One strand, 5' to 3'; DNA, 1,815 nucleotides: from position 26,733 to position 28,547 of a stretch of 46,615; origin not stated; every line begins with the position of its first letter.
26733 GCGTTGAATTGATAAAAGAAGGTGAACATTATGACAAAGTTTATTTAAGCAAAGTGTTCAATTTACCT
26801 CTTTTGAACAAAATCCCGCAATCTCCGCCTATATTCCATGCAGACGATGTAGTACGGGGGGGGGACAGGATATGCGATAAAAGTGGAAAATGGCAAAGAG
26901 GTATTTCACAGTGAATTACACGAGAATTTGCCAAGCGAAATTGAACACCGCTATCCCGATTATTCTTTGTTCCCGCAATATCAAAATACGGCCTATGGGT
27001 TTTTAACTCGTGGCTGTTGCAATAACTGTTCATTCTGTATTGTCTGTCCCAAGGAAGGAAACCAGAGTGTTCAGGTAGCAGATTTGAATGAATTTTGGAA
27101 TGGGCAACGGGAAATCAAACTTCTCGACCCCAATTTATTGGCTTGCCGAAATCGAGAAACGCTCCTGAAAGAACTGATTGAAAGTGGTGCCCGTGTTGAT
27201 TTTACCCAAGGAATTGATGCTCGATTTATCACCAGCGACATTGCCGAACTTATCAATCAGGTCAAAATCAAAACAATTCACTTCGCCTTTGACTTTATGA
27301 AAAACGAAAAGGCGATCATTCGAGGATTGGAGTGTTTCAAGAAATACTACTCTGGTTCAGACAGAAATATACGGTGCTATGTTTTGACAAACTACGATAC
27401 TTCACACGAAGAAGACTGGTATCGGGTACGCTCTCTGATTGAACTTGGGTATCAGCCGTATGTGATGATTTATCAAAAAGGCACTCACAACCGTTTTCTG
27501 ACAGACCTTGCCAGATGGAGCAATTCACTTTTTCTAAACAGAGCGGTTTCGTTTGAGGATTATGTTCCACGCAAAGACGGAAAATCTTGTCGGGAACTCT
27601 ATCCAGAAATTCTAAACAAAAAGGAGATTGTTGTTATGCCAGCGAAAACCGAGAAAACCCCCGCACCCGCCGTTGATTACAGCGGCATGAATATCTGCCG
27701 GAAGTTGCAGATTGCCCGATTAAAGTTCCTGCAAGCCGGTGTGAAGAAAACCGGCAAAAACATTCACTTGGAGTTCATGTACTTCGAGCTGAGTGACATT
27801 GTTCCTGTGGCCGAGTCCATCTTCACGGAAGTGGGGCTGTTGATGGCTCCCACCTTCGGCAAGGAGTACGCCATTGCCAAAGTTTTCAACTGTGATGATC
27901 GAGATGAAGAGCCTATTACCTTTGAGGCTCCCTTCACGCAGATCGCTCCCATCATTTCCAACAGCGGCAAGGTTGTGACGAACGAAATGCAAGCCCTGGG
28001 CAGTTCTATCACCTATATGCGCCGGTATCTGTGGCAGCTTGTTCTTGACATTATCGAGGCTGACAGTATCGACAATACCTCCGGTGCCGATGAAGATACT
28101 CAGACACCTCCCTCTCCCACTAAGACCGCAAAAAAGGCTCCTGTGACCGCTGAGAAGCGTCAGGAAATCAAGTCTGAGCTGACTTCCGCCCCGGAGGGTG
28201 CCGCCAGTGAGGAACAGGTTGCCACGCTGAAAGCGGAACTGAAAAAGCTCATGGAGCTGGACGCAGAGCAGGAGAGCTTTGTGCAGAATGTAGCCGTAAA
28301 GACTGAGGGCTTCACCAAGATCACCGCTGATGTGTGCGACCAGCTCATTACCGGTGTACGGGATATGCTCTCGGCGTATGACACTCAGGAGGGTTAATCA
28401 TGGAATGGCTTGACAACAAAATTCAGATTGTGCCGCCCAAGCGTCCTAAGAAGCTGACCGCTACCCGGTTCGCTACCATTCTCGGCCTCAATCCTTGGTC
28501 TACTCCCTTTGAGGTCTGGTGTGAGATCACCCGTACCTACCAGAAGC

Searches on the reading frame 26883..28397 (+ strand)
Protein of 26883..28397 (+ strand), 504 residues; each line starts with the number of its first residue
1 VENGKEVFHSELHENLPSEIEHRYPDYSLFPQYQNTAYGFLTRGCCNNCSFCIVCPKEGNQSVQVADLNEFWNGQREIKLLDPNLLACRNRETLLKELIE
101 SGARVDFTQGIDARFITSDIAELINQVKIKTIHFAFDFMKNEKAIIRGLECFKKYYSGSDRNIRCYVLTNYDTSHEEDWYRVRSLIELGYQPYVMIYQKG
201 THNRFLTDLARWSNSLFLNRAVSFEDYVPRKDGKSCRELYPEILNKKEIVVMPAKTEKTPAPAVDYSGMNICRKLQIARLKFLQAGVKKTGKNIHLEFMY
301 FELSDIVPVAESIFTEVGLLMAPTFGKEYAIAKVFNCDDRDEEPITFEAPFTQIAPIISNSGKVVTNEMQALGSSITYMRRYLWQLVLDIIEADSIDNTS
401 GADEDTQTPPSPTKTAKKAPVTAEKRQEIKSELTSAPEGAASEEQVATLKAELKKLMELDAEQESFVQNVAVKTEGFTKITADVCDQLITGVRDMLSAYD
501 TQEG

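Call 31: search_protein_families(library=pfam, proteins=[window:26883-28397:+], max_evalue=0.001)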
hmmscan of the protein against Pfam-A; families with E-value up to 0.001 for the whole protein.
window:26883-28397:+ (504 aa): 1 family
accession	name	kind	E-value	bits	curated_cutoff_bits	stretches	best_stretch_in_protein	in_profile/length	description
PF04404.17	ERF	-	1.1e-08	35.6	25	1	286-419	14-147/153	ERF superfamily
